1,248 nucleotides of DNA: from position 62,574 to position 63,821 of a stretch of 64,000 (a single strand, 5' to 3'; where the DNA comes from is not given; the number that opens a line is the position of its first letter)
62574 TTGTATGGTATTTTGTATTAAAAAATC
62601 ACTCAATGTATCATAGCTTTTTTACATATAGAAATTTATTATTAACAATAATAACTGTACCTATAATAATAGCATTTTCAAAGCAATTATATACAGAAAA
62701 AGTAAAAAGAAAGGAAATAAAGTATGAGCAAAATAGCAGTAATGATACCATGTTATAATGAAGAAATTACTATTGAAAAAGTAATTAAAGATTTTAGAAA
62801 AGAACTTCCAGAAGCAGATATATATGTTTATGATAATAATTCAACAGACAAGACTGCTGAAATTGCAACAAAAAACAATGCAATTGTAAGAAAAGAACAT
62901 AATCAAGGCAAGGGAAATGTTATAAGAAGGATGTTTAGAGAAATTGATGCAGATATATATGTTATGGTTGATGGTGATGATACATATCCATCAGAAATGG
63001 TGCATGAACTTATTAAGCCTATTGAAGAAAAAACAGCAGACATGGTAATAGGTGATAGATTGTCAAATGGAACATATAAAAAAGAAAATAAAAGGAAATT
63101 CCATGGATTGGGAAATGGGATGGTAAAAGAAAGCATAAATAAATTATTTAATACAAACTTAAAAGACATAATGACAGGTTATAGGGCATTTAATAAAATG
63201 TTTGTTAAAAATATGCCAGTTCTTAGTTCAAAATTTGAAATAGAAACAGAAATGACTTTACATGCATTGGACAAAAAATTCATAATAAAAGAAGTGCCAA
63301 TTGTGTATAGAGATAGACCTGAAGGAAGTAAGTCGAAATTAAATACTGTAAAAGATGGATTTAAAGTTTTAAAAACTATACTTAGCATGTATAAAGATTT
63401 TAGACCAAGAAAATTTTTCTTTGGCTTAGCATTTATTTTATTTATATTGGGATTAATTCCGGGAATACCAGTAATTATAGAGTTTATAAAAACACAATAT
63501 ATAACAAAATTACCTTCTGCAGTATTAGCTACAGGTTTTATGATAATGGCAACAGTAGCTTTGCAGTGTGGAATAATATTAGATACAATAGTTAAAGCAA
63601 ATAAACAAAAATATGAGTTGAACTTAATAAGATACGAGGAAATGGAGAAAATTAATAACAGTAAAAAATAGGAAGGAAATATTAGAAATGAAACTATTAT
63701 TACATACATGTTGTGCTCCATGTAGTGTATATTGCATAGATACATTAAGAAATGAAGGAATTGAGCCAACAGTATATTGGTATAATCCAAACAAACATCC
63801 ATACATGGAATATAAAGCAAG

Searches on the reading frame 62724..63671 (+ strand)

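Call 77: search_protein_families(library=pfam, proteins=[window:62724-63671:+], max_evalue=0.00001)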
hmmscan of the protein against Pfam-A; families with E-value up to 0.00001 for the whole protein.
window:62724-63671:+ (315 aa): 2 families
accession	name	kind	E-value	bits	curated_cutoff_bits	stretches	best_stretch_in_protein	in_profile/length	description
PF00535.33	Glycos_transf_2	-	1.8e-22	80.5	23.3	1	6-161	2-164/168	Glycosyl transferase family 2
PF13641.12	Glyco_tranf_2_3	-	7.9e-09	36.3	27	1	4-111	3-122/230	Glycosyltransferase like family 2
